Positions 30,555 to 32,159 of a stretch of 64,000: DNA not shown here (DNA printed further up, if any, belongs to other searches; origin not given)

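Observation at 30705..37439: Origin-proximal gene order rearranged relative to the Bacillus paradigm; orphan extended ParB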

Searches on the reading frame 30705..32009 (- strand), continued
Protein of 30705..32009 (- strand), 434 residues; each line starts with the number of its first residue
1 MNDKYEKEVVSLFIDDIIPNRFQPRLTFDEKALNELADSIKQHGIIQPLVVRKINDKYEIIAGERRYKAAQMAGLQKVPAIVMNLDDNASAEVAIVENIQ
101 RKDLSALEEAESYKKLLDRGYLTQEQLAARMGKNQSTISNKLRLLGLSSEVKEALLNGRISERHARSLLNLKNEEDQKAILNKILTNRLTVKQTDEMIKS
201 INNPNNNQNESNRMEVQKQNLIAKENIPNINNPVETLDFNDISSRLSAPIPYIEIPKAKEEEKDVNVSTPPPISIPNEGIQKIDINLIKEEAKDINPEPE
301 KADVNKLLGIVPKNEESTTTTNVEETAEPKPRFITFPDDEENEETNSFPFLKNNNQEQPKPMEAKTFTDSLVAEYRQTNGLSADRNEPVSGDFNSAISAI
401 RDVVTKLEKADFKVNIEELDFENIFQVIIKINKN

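Call 15: find_encoding_contigs(protein=P0008, flank=10000, max_places=3)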
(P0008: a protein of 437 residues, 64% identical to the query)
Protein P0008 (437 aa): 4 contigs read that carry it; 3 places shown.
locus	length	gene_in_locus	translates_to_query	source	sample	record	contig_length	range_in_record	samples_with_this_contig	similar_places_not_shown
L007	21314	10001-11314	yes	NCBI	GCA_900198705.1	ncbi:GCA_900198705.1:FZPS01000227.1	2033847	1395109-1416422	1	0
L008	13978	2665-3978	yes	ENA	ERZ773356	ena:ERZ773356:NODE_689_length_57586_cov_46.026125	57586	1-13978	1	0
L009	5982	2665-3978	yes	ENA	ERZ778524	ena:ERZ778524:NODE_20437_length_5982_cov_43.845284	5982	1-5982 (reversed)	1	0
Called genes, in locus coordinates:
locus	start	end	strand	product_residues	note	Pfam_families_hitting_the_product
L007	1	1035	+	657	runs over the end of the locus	PF00128:Alpha-amylase (faint), PF02922:CBM_48 (weak)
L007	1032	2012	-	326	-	PF00356:LacI, PF00532:Peripla_BP_1, PF13407:Peripla_BP_4, PF13377:Peripla_BP_3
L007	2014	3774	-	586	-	PF02903:Alpha-amylase_N, PF00128:Alpha-amylase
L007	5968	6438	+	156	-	PF00462:Glutaredoxin (weak), PF03960:ArsC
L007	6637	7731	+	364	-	-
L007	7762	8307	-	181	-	PF01928:CYTH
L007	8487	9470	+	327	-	PF00044:Gp_dh_N, PF02800:Gp_dh_C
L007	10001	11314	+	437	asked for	PF02195:ParB_N, PF17762:HTH_ParB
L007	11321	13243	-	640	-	PF00912:Transgly, PF00905:Transpeptidase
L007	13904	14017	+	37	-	-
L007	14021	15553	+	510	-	PF00128:Alpha-amylase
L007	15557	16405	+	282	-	PF06691:DUF1189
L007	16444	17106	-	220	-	-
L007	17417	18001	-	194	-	PF01595:CNNM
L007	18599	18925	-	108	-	-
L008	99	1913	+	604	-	PF00890:FAD_binding_2 (weak), PF01134:GIDA, PF07992:Pyr_redox_2 (faint), PF12831:FAD_oxidored (weak), PF21680:GIDA_C_1st, PF13932:SAM_GIDA_C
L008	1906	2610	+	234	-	PF13649:Methyltransf_25 (faint), PF02527:GidB, PF13847:Methyltransf_31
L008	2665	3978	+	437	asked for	PF02195:ParB_N, PF17762:HTH_ParB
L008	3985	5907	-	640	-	PF00912:Transgly, PF00905:Transpeptidase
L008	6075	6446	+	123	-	PF09148:DUF1934 (weak)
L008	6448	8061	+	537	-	PF03485:Arg_tRNA_synt_N, PF00133:tRNA-synt_1 (faint), PF00750:tRNA-synt_1d, PF01406:tRNA-synt_1e (faint), PF09334:tRNA-synt_1g (faint), PF05746:DALR_1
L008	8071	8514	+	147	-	-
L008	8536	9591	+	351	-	PF03462:PCRF, PF00472:RF-1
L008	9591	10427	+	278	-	PF07669:Eco57I (weak), PF03602:Cons_hypoth95 (weak), PF05175:MTS, PF10294:Methyltransf_16 (weak), PF06325:PrmA (weak), PF13847:Methyltransf_31, PF08242:Methyltransf_12 (weak), PF13649:Methyltransf_25, +1 more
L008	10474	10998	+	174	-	PF09551:Spore_II_R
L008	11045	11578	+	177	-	PF02659:Mntp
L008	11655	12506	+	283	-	PF01116:F_bP_aldolase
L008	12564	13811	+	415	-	PF00275:EPSP_synthase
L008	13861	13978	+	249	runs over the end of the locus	PF00657:Lipase_GDSL, PF13472:Lipase_GDSL_2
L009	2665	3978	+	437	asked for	PF02195:ParB_N, PF17762:HTH_ParB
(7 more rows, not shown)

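Call 17: find_encoding_contigs(protein=P0114, flank=10000, max_places=2)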
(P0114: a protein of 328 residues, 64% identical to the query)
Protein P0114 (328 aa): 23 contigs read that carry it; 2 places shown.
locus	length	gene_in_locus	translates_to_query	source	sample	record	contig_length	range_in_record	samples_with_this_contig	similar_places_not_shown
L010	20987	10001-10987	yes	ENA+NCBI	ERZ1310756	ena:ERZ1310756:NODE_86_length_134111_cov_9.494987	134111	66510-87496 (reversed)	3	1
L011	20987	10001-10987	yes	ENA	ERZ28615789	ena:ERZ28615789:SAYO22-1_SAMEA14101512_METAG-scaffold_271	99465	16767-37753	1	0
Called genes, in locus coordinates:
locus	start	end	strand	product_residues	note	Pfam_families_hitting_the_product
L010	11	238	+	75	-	PF00468:Ribosomal_L34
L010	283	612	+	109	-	PF00825:Ribonuclease_P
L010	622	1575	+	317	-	PF02096:60KD_IMP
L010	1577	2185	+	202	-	PF13083:KH_KhpA-B, PF01424:R3H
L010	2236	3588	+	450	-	PF10396:TrmE_N, PF12631:MnmE_helical, PF00009:GTP_EFTU (faint), PF00071:Ras (weak), PF01926:MMR_HSR1, PF02421:FeoB_N, PF08477:Roc (weak)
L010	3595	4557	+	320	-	PF01210:NAD_Gly3P_dh_N, PF02558:ApbA (faint), PF03807:F420_oxidored (weak), PF07479:NAD_Gly3P_dh_C, PF20618:GPD_NAD_C_bact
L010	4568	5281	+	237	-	PF00121:TIM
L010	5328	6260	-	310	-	PF00438:S-AdoMet_synt_N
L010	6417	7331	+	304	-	PF27070:HTH_Rpn_C (weak)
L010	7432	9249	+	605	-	PF00890:FAD_binding_2 (faint), PF01134:GIDA, PF07992:Pyr_redox_2 (faint), PF21680:GIDA_C_1st, PF13932:SAM_GIDA_C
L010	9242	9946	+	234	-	PF02527:GidB, PF13847:Methyltransf_31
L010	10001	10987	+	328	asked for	PF02195:ParB_N, PF17762:HTH_ParB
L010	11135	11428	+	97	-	-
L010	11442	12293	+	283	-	-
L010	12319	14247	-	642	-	PF00912:Transgly, PF00905:Transpeptidase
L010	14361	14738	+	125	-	PF09148:DUF1934 (weak)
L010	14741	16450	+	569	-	PF03485:Arg_tRNA_synt_N, PF00750:tRNA-synt_1d, PF05746:DALR_1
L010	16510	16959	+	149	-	-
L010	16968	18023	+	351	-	PF03462:PCRF, PF00472:RF-1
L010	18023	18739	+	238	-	PF05175:MTS, PF06325:PrmA, PF07669:Eco57I (weak), PF13847:Methyltransf_31, PF08241:Methyltransf_11 (weak), PF08242:Methyltransf_12 (weak), PF13649:Methyltransf_25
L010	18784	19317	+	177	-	PF09551:Spore_II_R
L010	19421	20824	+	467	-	-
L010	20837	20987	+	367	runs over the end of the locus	-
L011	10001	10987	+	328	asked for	PF02195:ParB_N, PF17762:HTH_ParB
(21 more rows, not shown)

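Call 18: find_encoding_contigs(protein=P0031, flank=10000, max_places=2)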
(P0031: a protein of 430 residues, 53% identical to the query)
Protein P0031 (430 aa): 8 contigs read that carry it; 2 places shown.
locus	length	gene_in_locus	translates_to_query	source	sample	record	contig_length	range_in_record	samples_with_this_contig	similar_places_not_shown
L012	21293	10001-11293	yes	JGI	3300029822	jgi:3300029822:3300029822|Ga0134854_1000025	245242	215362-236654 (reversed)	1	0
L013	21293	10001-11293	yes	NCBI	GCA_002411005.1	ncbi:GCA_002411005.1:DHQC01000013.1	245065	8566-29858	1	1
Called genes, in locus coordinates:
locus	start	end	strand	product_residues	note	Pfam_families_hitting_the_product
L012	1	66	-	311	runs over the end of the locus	PF08486:SpoIID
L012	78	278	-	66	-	PF06612:DUF1146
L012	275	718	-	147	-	PF02502:LacAB_rpiB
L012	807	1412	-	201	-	PF07650:KH_2 (faint), PF13083:KH_KhpA-B, PF01424:R3H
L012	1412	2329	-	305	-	PF02096:60KD_IMP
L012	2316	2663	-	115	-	PF00825:Ribonuclease_P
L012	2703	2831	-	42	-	PF00468:Ribosomal_L34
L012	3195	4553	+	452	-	PF11638:DnaA_N, PF01695:IstB_IS21, PF00308:Bac_DnaA, PF13173:AAA_14 (weak), PF08299:Bac_DnaA_C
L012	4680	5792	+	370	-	PF00712:DNA_pol3_beta, PF02767:DNA_pol3_beta_2, PF02768:DNA_pol3_beta_3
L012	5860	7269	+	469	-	PF07963:N_methyl, PF16403:Bact_surface_Ig-like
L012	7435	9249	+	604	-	PF00890:FAD_binding_2 (faint), PF01134:GIDA, PF07992:Pyr_redox_2 (faint), PF12831:FAD_oxidored (weak), PF21680:GIDA_C_1st, PF13932:SAM_GIDA_C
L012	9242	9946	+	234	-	PF02527:GidB, PF05175:MTS, PF13847:Methyltransf_31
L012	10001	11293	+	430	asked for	PF02195:ParB_N, PF17762:HTH_ParB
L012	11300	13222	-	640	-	PF00912:Transgly, PF00905:Transpeptidase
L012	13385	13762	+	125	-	PF09148:DUF1934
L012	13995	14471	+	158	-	-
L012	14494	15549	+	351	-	PF03462:PCRF, PF00472:RF-1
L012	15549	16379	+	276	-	PF03602:Cons_hypoth95 (weak), PF05175:MTS, PF06325:PrmA (weak), PF13847:Methyltransf_31, PF01170:UPF0020 (weak), PF13649:Methyltransf_25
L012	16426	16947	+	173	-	PF09551:Spore_II_R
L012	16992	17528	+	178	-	PF02659:Mntp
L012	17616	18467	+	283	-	PF01116:F_bP_aldolase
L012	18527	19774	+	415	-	PF00275:EPSP_synthase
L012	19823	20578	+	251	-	PF00657:Lipase_GDSL, PF13472:Lipase_GDSL_2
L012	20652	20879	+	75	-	PF01197:Ribosomal_L31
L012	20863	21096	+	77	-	-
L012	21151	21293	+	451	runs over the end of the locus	PF10396:TrmE_N, PF12631:MnmE_helical, PF00350:Dynamin_N (faint), PF01926:MMR_HSR1, PF02421:FeoB_N, PF04548:AIG1 (weak)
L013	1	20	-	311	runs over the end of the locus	PF08486:SpoIID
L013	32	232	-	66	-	PF06612:DUF1146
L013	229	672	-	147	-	PF02502:LacAB_rpiB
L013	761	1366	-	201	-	PF07650:KH_2 (faint), PF13083:KH_KhpA-B, PF01424:R3H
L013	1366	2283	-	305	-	PF02096:60KD_IMP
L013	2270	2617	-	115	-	PF00825:Ribonuclease_P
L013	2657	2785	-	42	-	PF00468:Ribosomal_L34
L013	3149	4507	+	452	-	PF11638:DnaA_N, PF01695:IstB_IS21, PF00308:Bac_DnaA, PF13173:AAA_14 (weak), PF08299:Bac_DnaA_C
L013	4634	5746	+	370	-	PF00712:DNA_pol3_beta, PF02767:DNA_pol3_beta_2, PF02768:DNA_pol3_beta_3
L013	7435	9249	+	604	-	PF00890:FAD_binding_2 (faint), PF01134:GIDA, PF07992:Pyr_redox_2 (faint), PF12831:FAD_oxidored (weak), PF21680:GIDA_C_1st, PF13932:SAM_GIDA_C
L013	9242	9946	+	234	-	PF02527:GidB, PF05175:MTS, PF13847:Methyltransf_31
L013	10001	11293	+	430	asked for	PF02195:ParB_N, PF17762:HTH_ParB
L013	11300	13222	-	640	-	PF00912:Transgly, PF00905:Transpeptidase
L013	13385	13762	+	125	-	PF09148:DUF1934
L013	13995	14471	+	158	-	-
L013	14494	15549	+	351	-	PF03462:PCRF, PF00472:RF-1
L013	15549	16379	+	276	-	PF03602:Cons_hypoth95 (weak), PF05175:MTS, PF06325:PrmA (weak), PF13847:Methyltransf_31, PF01170:UPF0020 (weak), PF13649:Methyltransf_25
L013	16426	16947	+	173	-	PF09551:Spore_II_R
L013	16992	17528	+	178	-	PF02659:Mntp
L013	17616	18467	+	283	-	PF01116:F_bP_aldolase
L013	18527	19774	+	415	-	PF00275:EPSP_synthase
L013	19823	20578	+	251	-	PF00657:Lipase_GDSL, PF13472:Lipase_GDSL_2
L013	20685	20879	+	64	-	PF01197:Ribosomal_L31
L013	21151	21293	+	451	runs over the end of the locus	PF10396:TrmE_N, PF12631:MnmE_helical, PF00350:Dynamin_N (faint), PF01926:MMR_HSR1, PF02421:FeoB_N, PF04548:AIG1 (weak)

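Call 28: find_related_loci(query=window:30705-32009:-, collection=genome_contigs, flank=10000)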
Query window:30705-32009:- (434 aa) in genome_contigs; peptide patterns used: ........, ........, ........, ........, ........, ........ (x = any residue, [..] = any of these).
155 stretches matched a pattern; 18 encode a relative of the query (tblastn E <= 1e-3); 18 distinct loci.
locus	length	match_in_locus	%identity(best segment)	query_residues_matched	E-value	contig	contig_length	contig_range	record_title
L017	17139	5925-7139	48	1-434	5e-108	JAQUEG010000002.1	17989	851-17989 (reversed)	MAG: Bacilli bacterium isolate STCSWMC_172 NODE_8010_length_17989_cov_2.801870_ST_CSWMC, whole genome shotgun sequence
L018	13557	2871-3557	63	1-235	2e-89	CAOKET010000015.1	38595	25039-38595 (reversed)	MAG TPA_asm: uncultured Tenericutes bacterium isolate SRR15604637_bin.51_metawrap_v1.3_MAG genome assembly, contig: NODE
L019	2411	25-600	31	8-177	4e-21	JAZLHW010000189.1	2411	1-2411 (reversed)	MAG: Selenomonadaceae bacterium isolate T1900044980_TA20190042.MAGScoT_cleanbin_000005 SGB_4111_k141_687282, whole genom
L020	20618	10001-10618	32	2-190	5e-20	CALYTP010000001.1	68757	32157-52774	MAG: uncultured Clostridia bacterium isolate SRR7188234_bin.31_metaWRAP_v1.3_MAG genome assembly, contig: ERZ9280841.32,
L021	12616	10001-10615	32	3-190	6e-20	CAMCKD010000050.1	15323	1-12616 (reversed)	MAG: uncultured Clostridia bacterium isolate ERR1855546_bin.18_metaWRAP_v1.3_MAG genome assembly, contig: ERZ9514764.165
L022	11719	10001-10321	40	9-114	8e-20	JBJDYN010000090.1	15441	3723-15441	MAG: Faecousia sp. isolate SARD15_bin.030 NODE_3470_length_15441_cov_22.788704, whole genome shotgun sequence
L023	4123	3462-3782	41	9-114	8e-20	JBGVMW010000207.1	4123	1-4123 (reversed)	MAG: Lachnospiraceae bacterium isolate fecal_MAG_249 fecal_MAG_249_contig_0220, whole genome shotgun sequence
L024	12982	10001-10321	41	9-114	2e-19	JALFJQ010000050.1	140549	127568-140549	MAG: Clostridiales bacterium isolate SUG741 k141_462865, whole genome shotgun sequence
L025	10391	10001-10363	37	9-135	3e-19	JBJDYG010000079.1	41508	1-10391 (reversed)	MAG: Faecousia sp. isolate LOHA32_bin.039 NODE_429_length_41508_cov_36.080887, whole genome shotgun sequence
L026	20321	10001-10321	40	9-114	4e-19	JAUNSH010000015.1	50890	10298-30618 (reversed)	MAG: Eubacteriales bacterium isolate S4M_St_6 NODE_206_length_50890_cov_17.048825, whole genome shotgun sequence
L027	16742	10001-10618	31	2-190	4e-19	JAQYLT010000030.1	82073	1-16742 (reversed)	MAG: Bacillota bacterium isolate SUG2060 k141_196872, whole genome shotgun sequence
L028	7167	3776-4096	40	9-114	3e-19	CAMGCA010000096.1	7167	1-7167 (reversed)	MAG: uncultured Clostridia bacterium isolate ERR2020029_bin.6_metaWRAP_v1.3_MAG genome assembly, contig: ERZ10552023.278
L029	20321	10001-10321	40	9-114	4e-19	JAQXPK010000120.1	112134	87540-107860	MAG: Bacillota bacterium isolate SUG1403 k141_544589, whole genome shotgun sequence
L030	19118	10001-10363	37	9-135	5e-19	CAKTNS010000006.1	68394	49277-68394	MAG: uncultured Oscillospiraceae bacterium isolate REFINED_METABAT215_TOP10_CONTIGS_1500_ASSEMBLY_K77_MERGED__Hadza_PheC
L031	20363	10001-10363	37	9-135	4e-19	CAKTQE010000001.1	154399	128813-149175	MAG: uncultured Oscillospiraceae bacterium isolate REFINED_METABAT215_TOP10_CONTIGS_1500_ASSEMBLY_K77_MERGED__Hadza_PheC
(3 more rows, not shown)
